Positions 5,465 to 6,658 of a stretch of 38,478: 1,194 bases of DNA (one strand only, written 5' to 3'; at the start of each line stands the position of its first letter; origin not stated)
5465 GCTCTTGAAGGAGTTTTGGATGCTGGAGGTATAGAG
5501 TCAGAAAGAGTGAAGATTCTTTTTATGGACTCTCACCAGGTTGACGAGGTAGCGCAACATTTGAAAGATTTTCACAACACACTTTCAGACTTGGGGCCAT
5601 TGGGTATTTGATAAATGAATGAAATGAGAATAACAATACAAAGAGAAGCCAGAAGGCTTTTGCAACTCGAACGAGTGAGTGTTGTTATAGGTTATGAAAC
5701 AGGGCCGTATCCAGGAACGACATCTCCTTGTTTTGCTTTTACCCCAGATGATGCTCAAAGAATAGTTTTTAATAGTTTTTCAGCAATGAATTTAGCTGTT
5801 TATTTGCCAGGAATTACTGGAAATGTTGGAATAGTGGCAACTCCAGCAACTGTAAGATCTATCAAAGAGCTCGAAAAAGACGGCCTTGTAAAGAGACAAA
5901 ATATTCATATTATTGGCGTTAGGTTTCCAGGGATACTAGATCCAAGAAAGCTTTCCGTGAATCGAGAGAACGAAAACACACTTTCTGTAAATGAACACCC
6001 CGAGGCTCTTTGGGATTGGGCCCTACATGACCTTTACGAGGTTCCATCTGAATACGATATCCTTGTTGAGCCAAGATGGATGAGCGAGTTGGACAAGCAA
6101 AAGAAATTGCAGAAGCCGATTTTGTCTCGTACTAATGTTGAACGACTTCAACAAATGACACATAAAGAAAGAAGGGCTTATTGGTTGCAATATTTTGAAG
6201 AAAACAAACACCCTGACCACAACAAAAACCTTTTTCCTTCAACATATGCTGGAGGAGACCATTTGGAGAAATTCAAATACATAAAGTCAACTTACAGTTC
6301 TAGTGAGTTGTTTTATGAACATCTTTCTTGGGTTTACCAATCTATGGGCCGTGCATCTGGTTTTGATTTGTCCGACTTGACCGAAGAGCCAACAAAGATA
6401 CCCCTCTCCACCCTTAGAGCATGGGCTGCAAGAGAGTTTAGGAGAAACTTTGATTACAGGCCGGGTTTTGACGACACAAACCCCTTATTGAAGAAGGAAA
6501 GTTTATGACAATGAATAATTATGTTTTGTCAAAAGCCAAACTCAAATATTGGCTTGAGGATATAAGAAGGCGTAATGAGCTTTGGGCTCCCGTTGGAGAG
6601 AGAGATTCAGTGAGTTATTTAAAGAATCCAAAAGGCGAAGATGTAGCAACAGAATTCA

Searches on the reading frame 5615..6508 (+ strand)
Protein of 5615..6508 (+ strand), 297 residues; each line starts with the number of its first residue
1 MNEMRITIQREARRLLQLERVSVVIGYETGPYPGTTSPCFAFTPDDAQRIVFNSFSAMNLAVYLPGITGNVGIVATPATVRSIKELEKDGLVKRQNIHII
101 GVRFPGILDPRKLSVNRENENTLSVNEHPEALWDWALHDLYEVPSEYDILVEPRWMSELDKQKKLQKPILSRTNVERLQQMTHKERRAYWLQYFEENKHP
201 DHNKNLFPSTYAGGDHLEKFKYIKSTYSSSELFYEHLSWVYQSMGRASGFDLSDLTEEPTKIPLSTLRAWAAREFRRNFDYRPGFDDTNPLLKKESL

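Call 4: search_protein_families(library=pfam, proteins=[window:5615-6508:+], max_evalue=0.01)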
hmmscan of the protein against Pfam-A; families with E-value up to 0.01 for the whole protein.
window:5615-6508:+ (297 aa): 0 families

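Call 5: search_protein_families(library=ncbifam, proteins=[window:5615-6508:+], max_evalue=0.01)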
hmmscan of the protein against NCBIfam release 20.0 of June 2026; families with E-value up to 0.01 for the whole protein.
window:5615-6508:+ (297 aa): 0 families

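Call 22: search_solved_structures(query=window:5615-6505:+, max_evalue=10, show_alignments=1)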
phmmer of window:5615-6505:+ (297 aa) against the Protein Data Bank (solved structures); distinct sequences matched with E-value up to 10: 18.
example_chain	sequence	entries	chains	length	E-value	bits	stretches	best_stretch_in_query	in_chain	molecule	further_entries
6p9i_B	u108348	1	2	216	0.29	13.5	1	226-263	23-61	human anti staphylococcus aureus antibody STAU-399 Fab light chain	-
9t1s_M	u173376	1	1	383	0.41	13.1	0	70-111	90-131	formate dehydrogenase (coenzyme F420)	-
6xyw_Ap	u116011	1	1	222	0.45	12.9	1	10-74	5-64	At1g24240/F3I6_17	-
8fo7_C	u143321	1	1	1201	0.58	12.6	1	85-195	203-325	Leucine-rich repeat serine/threonine-protein kinase 2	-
8smc_C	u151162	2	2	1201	0.58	12.6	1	85-195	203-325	non-specific serine/threonine protein kinase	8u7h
8tzg_A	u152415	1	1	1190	0.78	12.1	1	85-195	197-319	Leucine-rich repeat serine/threonine-protein kinase 2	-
8txz_A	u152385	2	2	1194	0.78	12.1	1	85-195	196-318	Leucine-rich repeat serine/threonine-protein kinase 2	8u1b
8tzc_A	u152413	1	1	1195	0.78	12.1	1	85-195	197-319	Leucine-rich repeat serine/threonine-protein kinase 2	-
9dmi_A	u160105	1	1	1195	0.78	12.1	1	85-195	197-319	Leucine-rich repeat serine/threonine-protein kinase 2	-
6vp8_A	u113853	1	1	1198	0.78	12.1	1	85-195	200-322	Leucine-rich repeat serine/threonine-protein kinase 2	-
6vno_A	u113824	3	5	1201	0.79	12.1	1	85-195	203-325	Leucine-rich repeat serine/threonine-protein kinase 2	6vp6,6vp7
4d59_A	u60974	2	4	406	0.85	12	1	210-282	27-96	CELL SURFACE PROTEIN (PUTATIVE CELL SURFACE-ASSOCIATED CYSTEINE PROTEASE)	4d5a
2lxn_A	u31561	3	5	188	0.86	12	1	146-206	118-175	GMP synthase [glutamine-hydrolyzing] subunit A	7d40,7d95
4ci7_A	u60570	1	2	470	0.92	11.9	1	210-282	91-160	CELL SURFACE PROTEIN (PUTATIVE CELL SURFACE-ASSOCIATED CYSTEINE PROTEASE)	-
7d97_A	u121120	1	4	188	1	11.8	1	154-206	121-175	GMP synthase [glutamine-hydrolyzing] subunit A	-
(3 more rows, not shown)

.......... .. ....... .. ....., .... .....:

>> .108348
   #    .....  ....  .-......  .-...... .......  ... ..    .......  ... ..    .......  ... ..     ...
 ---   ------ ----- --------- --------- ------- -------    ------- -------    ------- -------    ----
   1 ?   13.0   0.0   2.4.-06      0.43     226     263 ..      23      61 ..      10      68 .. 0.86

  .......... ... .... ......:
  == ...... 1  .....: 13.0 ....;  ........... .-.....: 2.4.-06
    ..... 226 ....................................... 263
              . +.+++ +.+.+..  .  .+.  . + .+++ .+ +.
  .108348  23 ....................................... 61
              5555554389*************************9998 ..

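Call 34: find_homologous_proteins(query=A2, max_evalue=0.001)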
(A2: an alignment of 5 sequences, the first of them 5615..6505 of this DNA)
Query A2 (5 sequences) (297 aa, profile of the alignment): 42 proteins with E <= 0.001 among 3953 candidates.
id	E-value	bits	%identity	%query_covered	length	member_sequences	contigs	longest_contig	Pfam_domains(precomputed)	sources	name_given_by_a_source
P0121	3.2e-181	619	100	100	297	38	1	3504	-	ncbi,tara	tara:strand:+ start:593 stop:1486 length:894 start_codon:yes stop_codon:yes gene_type:complete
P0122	9.7e-177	604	83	100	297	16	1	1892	-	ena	-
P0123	1.1e-166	571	62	98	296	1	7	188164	-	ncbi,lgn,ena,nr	ncbi:hypothetical protein H8D30_06345 [bacterium]|nr:hypothetical protein [bacterium]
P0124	3.2e-160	550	58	100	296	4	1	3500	-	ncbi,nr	ncbi:hypothetical protein IIA16_04635 [bacterium]|nr:hypothetical protein [bacterium]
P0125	3.2e-147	507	57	98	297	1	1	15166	-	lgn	-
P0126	1.1e-51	194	35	100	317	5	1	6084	PF12797.13,PF00037.33,PF12838.13,PF13534.12,PF13237.12,PF13183.12,PF12800.13,PF13187.12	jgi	-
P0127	2.4e-51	193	34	100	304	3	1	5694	PF12797.13,PF12837.13,PF00037.33,PF13484.12,PF12838.13,PF13534.12,PF13237.12,PF13183.12,PF12800.13,PF13187.12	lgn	-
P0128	7.3e-48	181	34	97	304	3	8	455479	PF12797.13,PF12837.13,PF00037.33,PF13484.12,PF12838.13,PF13534.12,PF13237.12,PF13183.12,PF12800.13,PF13187.12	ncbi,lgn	ncbi:MAG: 4Fe-4S dicluster domain-containing protein [bacterium JZ-2024 1]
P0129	9.3e-48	181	35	96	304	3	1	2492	PF12797.13,PF00037.33,PF13484.12,PF12838.13,PF13534.12,PF13237.12,PF13183.12,PF13187.12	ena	-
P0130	7.4e-27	112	28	99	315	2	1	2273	PF12797.13,PF04432.19,PF00037.33,PF12838.13,PF13534.12,PF13183.12,PF13187.12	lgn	-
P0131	7.9e-26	109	30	96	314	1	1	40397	PF12797.13,PF04432.19,PF00037.33,PF12838.13,PF13534.12,PF13183.12,PF13187.12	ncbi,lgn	-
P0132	2.6e-24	104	29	98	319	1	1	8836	PF13237.12,PF13183.12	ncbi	-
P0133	1.6e-23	101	29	99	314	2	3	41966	PF12797.13,PF04432.19,PF00037.33,PF12838.13,PF13534.12,PF13237.12,PF13183.12,PF13187.12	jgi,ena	-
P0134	1.9e-23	101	26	99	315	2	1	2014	PF04432.19,PF00037.33,PF13534.12,PF13183.12,PF13187.12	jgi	-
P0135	2.6e-23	101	28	96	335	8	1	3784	PF12797.13,PF04432.19,PF00037.33,PF13534.12,PF13183.12,PF13187.12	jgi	-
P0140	1.5e-21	95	26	96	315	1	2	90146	PF12797.13,PF04432.19,PF00037.33,PF12838.13,PF13534.12,PF13183.12,PF13187.12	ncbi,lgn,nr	ncbi:MAG: Coenzyme F420 hydrogenase/dehydrogenase, beta subunit C-terminal domain [Armatimonadota ba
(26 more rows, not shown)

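Call 36: find_encoding_contigs(protein=P0128, flank=8000, max_places=2)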
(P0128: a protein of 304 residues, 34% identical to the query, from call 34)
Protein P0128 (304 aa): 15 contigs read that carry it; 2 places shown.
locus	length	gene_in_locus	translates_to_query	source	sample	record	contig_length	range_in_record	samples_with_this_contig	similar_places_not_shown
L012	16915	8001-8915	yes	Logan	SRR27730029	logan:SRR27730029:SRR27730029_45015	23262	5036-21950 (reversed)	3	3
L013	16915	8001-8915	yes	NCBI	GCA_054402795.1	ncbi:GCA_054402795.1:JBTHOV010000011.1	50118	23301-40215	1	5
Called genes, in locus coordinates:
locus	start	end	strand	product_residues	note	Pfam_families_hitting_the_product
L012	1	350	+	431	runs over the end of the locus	PF05496:RuvB_N, PF01078:Mg_chelatase (faint), PF13191:AAA_16 (faint), PF00004:AAA, PF07728:AAA_5 (weak), PF13173:AAA_14 (weak), PF16193:AAA_assoc_2, PF12002:MgsA_C, +1 more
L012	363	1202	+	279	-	PF10997:Amj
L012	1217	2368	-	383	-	-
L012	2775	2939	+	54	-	-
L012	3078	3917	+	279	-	PF13292:DXP_synthase_N, PF00456:Transketolase_N, PF00676:E1_dh (weak)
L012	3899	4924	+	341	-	PF02779:Transket_pyr, PF02780:Transketolase_C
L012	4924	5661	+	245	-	PF00902:TatC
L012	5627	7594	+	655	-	PF00890:FAD_binding_2 (weak), PF01266:DAO, PF07992:Pyr_redox_2 (weak), PF12831:FAD_oxidored, PF13450:NAD_binding_8 (weak), PF12838:Fer4_7, PF13187:Fer4_9 (weak), PF14697:Fer4_21, +4 more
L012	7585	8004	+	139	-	PF02662:FlpD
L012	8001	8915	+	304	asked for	PF00037:Fer4 (faint), PF12797:Fer4_2 (faint), PF13237:Fer4_10 (weak), PF12838:Fer4_7, PF13183:Fer4_8, PF13187:Fer4_9, PF13484:Fer4_16 (weak), PF13534:Fer4_17, +2 more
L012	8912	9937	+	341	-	PF13534:Fer4_17 (faint), PF00037:Fer4 (faint), PF12797:Fer4_2 (faint), PF12838:Fer4_7 (weak), PF13183:Fer4_8, PF13187:Fer4_9 (weak), PF13237:Fer4_10 (faint), PF17179:Fer4_22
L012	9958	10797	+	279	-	PF10418:DHODB_Fe-S_bind (weak)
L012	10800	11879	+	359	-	PF00483:NTP_transferase, PF12804:NTP_transf_3, PF00132:Hexapep (faint), PF25084:LbH_EIF2B, PF25087:GMPPB_C, PF24894:Hexapep_GlmU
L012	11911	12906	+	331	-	PF00586:AIRS, PF02769:AIRS_C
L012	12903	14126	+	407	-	PF00809:Pterin_bind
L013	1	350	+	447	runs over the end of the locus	PF01078:Mg_chelatase (faint), PF05496:RuvB_N, PF13191:AAA_16 (faint), PF00004:AAA, PF07728:AAA_5 (weak), PF13173:AAA_14 (weak), PF16193:AAA_assoc_2, PF12002:MgsA_C, +1 more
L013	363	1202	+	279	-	PF10997:Amj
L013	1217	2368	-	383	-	-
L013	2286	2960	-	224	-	PF01734:Patatin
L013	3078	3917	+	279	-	PF13292:DXP_synthase_N, PF00456:Transketolase_N, PF00676:E1_dh (weak)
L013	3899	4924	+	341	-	PF02779:Transket_pyr, PF02780:Transketolase_C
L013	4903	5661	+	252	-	PF00902:TatC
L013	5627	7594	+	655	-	PF00890:FAD_binding_2 (weak), PF01266:DAO, PF07992:Pyr_redox_2 (weak), PF12831:FAD_oxidored, PF13450:NAD_binding_8 (weak), PF12838:Fer4_7, PF13187:Fer4_9 (weak), PF14697:Fer4_21, +4 more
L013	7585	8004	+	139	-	PF02662:FlpD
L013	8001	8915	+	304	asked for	PF00037:Fer4 (faint), PF12797:Fer4_2 (faint), PF13237:Fer4_10 (weak), PF12838:Fer4_7, PF13183:Fer4_8, PF13187:Fer4_9, PF13484:Fer4_16 (weak), PF13534:Fer4_17, +2 more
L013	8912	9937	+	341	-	PF13534:Fer4_17 (faint), PF00037:Fer4 (faint), PF12797:Fer4_2 (faint), PF12838:Fer4_7 (weak), PF13183:Fer4_8, PF13187:Fer4_9 (weak), PF13237:Fer4_10 (faint), PF17179:Fer4_22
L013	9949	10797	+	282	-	PF10418:DHODB_Fe-S_bind (weak)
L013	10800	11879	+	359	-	PF00483:NTP_transferase, PF12804:NTP_transf_3, PF00132:Hexapep (faint), PF25084:LbH_EIF2B, PF25087:GMPPB_C, PF24894:Hexapep_GlmU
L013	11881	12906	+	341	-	PF00586:AIRS, PF02769:AIRS_C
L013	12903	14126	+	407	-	PF00809:Pterin_bind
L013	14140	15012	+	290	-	PF01435:Peptidase_M48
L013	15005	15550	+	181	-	PF00702:Hydrolase (faint), PF08282:Hydrolase_3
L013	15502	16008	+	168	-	PF06835:LptC (weak)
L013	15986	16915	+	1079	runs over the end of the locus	PF25596:CPSase_L_D1, PF02786:CPSase_L_D2, PF02787:CPSase_L_D3, PF25596:CPSase_L_D1, PF02222:ATP-grasp, PF02655:ATP-grasp_3, PF02786:CPSase_L_D2, PF15632:ATPgrasp_Ter, +4 more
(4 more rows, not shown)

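Call 37: find_encoding_contigs(protein=P0126, flank=8000, max_places=1)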
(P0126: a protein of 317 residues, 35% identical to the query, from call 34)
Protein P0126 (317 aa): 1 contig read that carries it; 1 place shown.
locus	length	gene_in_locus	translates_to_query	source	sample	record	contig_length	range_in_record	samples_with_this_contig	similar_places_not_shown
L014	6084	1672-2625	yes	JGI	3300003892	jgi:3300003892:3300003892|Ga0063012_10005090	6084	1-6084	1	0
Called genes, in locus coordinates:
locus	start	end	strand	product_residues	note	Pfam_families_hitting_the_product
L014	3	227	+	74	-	?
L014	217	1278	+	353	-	-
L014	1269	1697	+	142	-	PF02662:FlpD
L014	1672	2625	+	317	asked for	PF12797:Fer4_2 (faint), PF00037:Fer4 (faint), PF12800:Fer4_4 (faint), PF12838:Fer4_7 (weak), PF13183:Fer4_8, PF13187:Fer4_9 (weak), PF13237:Fer4_10, PF13534:Fer4_17 (weak)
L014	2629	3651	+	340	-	PF13187:Fer4_9 (faint), PF13534:Fer4_17 (faint), PF00037:Fer4 (faint), PF12797:Fer4_2 (faint), PF12837:Fer4_6 (faint), PF13183:Fer4_8, PF12838:Fer4_7, PF17179:Fer4_22, +5 more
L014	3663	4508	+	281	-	PF10418:DHODB_Fe-S_bind (weak)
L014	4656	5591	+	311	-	-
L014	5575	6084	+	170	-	?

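Call 38: find_encoding_contigs(protein=P0140, flank=8000, max_places=1)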
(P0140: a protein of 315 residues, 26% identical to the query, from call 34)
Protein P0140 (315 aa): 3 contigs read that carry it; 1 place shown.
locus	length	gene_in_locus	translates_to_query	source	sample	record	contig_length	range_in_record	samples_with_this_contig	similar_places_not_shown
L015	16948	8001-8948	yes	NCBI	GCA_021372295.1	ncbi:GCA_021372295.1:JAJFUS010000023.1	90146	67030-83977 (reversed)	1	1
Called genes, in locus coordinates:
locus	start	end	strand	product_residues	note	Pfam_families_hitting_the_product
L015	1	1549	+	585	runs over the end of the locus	PF13510:Fer2_4, PF13237:Fer4_10 (faint), PF10588:NADH-G_4Fe-4S_3, PF00037:Fer4 (faint), PF12838:Fer4_7 (weak), PF22117:Fer4_Nqo3 (weak), PF02906:Fe_hyd_lg_C, PF02256:Fe_hyd_SSU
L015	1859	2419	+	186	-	PF01844:HNH, PF14279:HNH_5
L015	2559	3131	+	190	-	PF13534:Fer4_17, PF13183:Fer4_8, PF13187:Fer4_9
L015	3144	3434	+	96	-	-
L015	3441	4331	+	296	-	PF02754:CCG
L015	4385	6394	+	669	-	PF00890:FAD_binding_2 (weak), PF01266:DAO (weak), PF07992:Pyr_redox_2 (weak), PF12831:FAD_oxidored, PF13450:NAD_binding_8, PF00037:Fer4 (weak), PF00037:Fer4, PF13237:Fer4_10, +10 more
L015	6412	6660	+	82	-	-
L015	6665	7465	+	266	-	PF21347:DUF3108_like (weak)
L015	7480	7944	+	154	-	PF02662:FlpD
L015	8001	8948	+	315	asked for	PF04432:FrhB_FdhB_C, PF12838:Fer4_7 (faint), PF13187:Fer4_9 (faint), PF12797:Fer4_2 (faint), PF00037:Fer4 (faint), PF13183:Fer4_8, PF13534:Fer4_17 (weak)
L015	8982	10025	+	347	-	PF13534:Fer4_17 (faint), PF13183:Fer4_8 (faint), PF17179:Fer4_22, PF13746:Fer4_18 (weak)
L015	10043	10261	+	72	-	-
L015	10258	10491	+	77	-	PF07927:HicA_toxin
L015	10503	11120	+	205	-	-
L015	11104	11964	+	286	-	PF00970:FAD_binding_6 (weak), PF00175:NAD_binding_1, PF10418:DHODB_Fe-S_bind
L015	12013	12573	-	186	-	-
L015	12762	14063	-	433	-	PF07690:MFS_1, PF00083:Sugar_tr (weak), PF07690:MFS_1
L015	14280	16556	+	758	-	PF01590:GAF, PF13185:GAF_2, PF13492:GAF_3, PF01590:GAF, PF13185:GAF_2, PF07228:SpoIIE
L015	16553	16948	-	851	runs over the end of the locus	PF08335:GlnD_UR_UTase, PF01966:HD, PF24931:ACT_ACR9_3rd (faint), PF01842:ACT (weak), PF13291:ACT_4 (faint)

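Call 75: search_protein_families(library=ncbifam, proteins=[L013:8001-8915:+, L013:8912-9937:+, L013:9949-10797:+, L015:8001-8948:+, L015:8982-10025:+, L015:11104-11964:+, L013:5627-7594:+], max_evalue=0.00001)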
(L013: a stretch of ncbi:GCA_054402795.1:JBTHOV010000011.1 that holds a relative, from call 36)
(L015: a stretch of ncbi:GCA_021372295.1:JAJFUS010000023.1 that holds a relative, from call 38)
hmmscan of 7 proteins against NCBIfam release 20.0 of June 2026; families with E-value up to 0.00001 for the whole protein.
L013:8001-8915:+ (304 aa): 8 families
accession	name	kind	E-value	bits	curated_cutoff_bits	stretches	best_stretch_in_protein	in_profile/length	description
TIGR00273.1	TIGR00273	equivalog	1.5e-11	43.8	444.8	1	195-266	293-364/432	LutB/LldF family L-lactate oxidation iron-sulfur protein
TIGR01971.1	NuoI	subfamily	1.6e-08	34.2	113.05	0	178-209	64-95/121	NADH-quinone oxidoreductase, chain I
NF045670.1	quin_L_LdhH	equivalog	3.9e-07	28.7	800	1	193-270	302-379/706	L-lactate dehydrogenase (quinone) large subunit LdhH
NF004898.0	PRK06259.1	equivalog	1.2e-06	27.4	385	1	192-264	131-205/488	fumarate reductase (CoM/CoB) subunit TfrB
NF058577.1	FdxA_fam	equivalog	2.5e-06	27.6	65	0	241-260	3-22/52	4Fe-4S ferredoxin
NF008369.0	PRK11168.1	equivalog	2.5e-06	26.6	278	1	193-267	9-80/401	anaerobic glycerol-3-phosphate dehydrogenase subunit C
NF038196.1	ferrodoxin_EFR1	subfamily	7.2e-06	26.2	75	0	173-209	164-198/242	EFR1 family ferrodoxin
NF004536.0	PRK05888.1-1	equivalog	8.2e-06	25.3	212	0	181-209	81-111/180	NADH-quinone oxidoreductase subunit NuoI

L013:8912-9937:+ (341 aa): 7 families
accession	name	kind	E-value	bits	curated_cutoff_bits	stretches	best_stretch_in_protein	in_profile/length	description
NF040829.1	sulfhyd_ShyB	equivalog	9.6e-41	139.9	690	1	17-339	16-330/334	NAD(P)-dependent hydrogenase/sulfhydrogenase 2 subunit beta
NF040833.1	sulfhyd_HydB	equivalog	1.1e-38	133.1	750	1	50-335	50-332/367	NADPH-dependent hydrogenase/sulfhydrogenase 1 subunit beta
TIGR02910.1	sulfite_red_A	equivalog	4.2e-27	95.3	323.15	1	54-338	59-326/334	anaerobic sulfite reductase subunit AsrA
NF040864.1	HgcB_ferredoxin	equivalog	5.2e-06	26.2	99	0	236-252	16-32/93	mercury methylation ferredoxin HgcB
NF038196.1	ferrodoxin_EFR1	subfamily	6.5e-06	26.4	75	0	168-249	114-199/242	EFR1 family ferrodoxin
TIGR01971.1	NuoI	subfamily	8.5e-06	25.4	113.05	0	234-258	81-105/121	NADH-quinone oxidoreductase, chain I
NF004537.0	PRK05888.1-3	equivalog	9.7e-06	25.2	163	0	230-256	109-135/204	NADH-quinone oxidoreductase subunit NuoI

L013:9949-10797:+ (282 aa): 8 families
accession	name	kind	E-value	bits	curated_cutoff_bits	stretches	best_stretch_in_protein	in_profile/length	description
NF006220.0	PRK08345.1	subfamily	3.1e-47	161.2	395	1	13-272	12-284/294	cytochrome-c3 hydrogenase subunit gamma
NF040830.1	sulfhyd_ShyC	equivalog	1.9e-34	119.2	600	1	15-272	10-278/288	NAD(P)-dependent hydrogenase/sulfhydrogenase 2 subunit gamma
NF040835.1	sulfhyd_HydG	equivalog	2.2e-34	119.1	650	1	25-274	30-283/292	NADPH-dependent hydrogenase/sulfhydrogenase 1 subunit gamma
TIGR02911.1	sulfite_red_B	equivalog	1.2e-27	96.6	288.6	1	39-277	25-258/261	anaerobic sulfite reductase subunit AsrB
NF000796.0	PRK00054.1-1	equivalog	3.4e-19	69.1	224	1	20-277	11-237/254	dihydroorotate dehydrogenase electron transfer subunit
NF004862.0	PRK06222.1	subfamily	3.1e-07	30.2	220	1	47-271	30-244/281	sulfide/dihydroorotate dehydrogenase-like FAD/NAD-binding protein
NF000799.0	PRK00054.1-4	equivalog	1.3e-06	27.7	314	0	86-274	78-255/258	dihydroorotate dehydrogenase electron transfer subunit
NF000798.0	PRK00054.1-3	equivalog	2.6e-06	27.3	219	1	81-274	68-241/244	dihydroorotate dehydrogenase electron transfer subunit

L015:8001-8948:+ (315 aa): 1 family
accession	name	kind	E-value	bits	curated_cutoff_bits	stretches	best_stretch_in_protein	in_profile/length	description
NF045670.1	quin_L_LdhH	equivalog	8.8e-09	34.2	800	1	198-286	301-387/706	L-lactate dehydrogenase (quinone) large subunit LdhH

L015:8982-10025:+ (347 aa): 3 families
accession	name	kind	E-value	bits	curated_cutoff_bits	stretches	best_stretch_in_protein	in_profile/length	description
NF040829.1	sulfhyd_ShyB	equivalog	4.3e-46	157.4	690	1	6-333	6-327/334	NAD(P)-dependent hydrogenase/sulfhydrogenase 2 subunit beta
NF040833.1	sulfhyd_HydB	equivalog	5.9e-46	157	750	1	6-332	6-332/367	NADPH-dependent hydrogenase/sulfhydrogenase 1 subunit beta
TIGR02910.1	sulfite_red_A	equivalog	5.8e-36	124.4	323.15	1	8-332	7-323/334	anaerobic sulfite reductase subunit AsrA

L015:11104-11964:+ (286 aa): 23 families
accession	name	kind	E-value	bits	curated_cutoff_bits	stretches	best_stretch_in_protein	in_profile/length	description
NF006220.0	PRK08345.1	subfamily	4.9e-74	249.2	395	1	15-279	5-287/294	cytochrome-c3 hydrogenase subunit gamma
NF040835.1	sulfhyd_HydG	equivalog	1.2e-61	208.5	650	1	11-281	8-286/292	NADPH-dependent hydrogenase/sulfhydrogenase 1 subunit gamma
TIGR02911.1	sulfite_red_B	equivalog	2.4e-57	194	288.6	1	51-282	29-259/261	anaerobic sulfite reductase subunit AsrB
NF040830.1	sulfhyd_ShyC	equivalog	8.4e-56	189.2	600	2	16-173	2-157/288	NAD(P)-dependent hydrogenase/sulfhydrogenase 2 subunit gamma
NF000796.0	PRK00054.1-1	equivalog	1.1e-44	152.6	224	1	20-280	3-236/254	dihydroorotate dehydrogenase electron transfer subunit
NF000798.0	PRK00054.1-3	equivalog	1.7e-21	77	219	1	49-279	27-242/244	dihydroorotate dehydrogenase electron transfer subunit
NF004862.0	PRK06222.1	subfamily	4.1e-20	72.4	220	1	53-276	28-245/281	sulfide/dihydroorotate dehydrogenase-like FAD/NAD-binding protein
NF009414.0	PRK12778.1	equivalog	8.4e-19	67.3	1103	1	53-277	28-246/752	bifunctional dihydroorotate dehydrogenase B NAD binding subunit/NADPH-dependent glutamate synthase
NF000799.0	PRK00054.1-4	equivalog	1e-18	67.4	314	1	81-279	65-256/258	dihydroorotate dehydrogenase electron transfer subunit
NF058606.1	GlBtMonoRdsGbcB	equivalog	4.8e-17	61.9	500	1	26-239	19-239/362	glycine betaine monooxygenase reductase subunit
TIGR01941.1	nqrF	equivalog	1.5e-15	57.1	295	1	89-242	238-398/405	NADH:ubiquinone reductase (Na(+)-transporting) subunit F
NF009805.0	PRK13289.1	equivalog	1e-14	54.3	432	1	25-243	159-388/399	NO-inducible flavohemoprotein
NF045803.1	MethMoxFADbindMmoC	equivalog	6.4e-14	51.5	500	1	48-244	135-337/343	aromatic/alkene monooxygenase hydroxylase FAD-binding subunit MmoC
NF007964.0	PRK10684.1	equivalog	9.8e-14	51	383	1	25-244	14-234/333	NADH oxidoreductase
NF000797.0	PRK00054.1-2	equivalog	1.7e-13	50.5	270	1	92-277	84-263/267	dihydroorotate dehydrogenase electron transfer subunit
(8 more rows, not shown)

L013:5627-7594:+ (655 aa): 25 families
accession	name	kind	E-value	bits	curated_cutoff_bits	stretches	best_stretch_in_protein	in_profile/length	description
NF040770.1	hetero_SS_HdrA2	exception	2.9e-143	478.7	1100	1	3-644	1-631/777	CoB-CoM heterodisulfide reductase HdrA2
NF041778.1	hetero_SS_HdrA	equivalog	2.6e-103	346.3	1400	1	5-650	9-647/771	ferredoxin:CoB-CoM heterodisulfide reductase subunit HdrA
NF041891.1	hdrA_Methbact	equivalog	6e-100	335.6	1300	1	3-650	2-632/762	ferredoxin:CoB-CoM heterodisulfide reductase subunit HdrA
TIGR01944.1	rnfB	subfamily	1.1e-09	38.2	68.7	1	573-648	103-174/190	RnfABCDGE type electron transport complex subunit B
TIGR01372.1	soxA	subfamily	8.7e-09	33.7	1164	1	143-218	170-244/996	sarcosine oxidase subunit alpha family protein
TIGR03997.1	mycofact_OYE_2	equivalog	2e-08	33.1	793.15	1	137-187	375-425/645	mycofactocin system FadH/OYE family oxidoreductase 2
NF003475.0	PRK05113.1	equivalog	2.6e-08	34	203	1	570-641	100-165/190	electron transport complex subunit RsxB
NF005415.0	PRK06991.1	equivalog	3.2e-08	33.6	281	1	570-633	72-129/284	electron transport complex subunit RsxB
NF006446.0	PRK08764.1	equivalog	3.9e-08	33.3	220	1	564-639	69-136/139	Rnf electron transport complex subunit RnfB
NF009410.0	PRK12771.1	subfamily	1.4e-07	30.5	516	0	133-178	130-175/566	NAD(P)-binding protein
NF005504.0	PRK07118.1-3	equivalog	1.6e-07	31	437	1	585-644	142-196/293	Fe-S cluster domain-containing protein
NF041087.1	bile_acid_BaiCD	equivalog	1.6e-07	29.9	825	1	140-211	379-448/642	bile acid Fe-S flavoenzyme BaiCD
NF004789.0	PRK06134.1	subfamily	2.4e-07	29.7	747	1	137-181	8-52/581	FAD-dependent oxidoreductase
NF005503.0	PRK07118.1-2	equivalog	9e-07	28.4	252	0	579-605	163-189/292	RnfABCDGE type electron transport complex subunit B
NF007013.0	PRK09477.1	equivalog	1.3e-06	27.7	234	1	577-641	218-279/286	quinol dehydrogenase ferredoxin subunit NapH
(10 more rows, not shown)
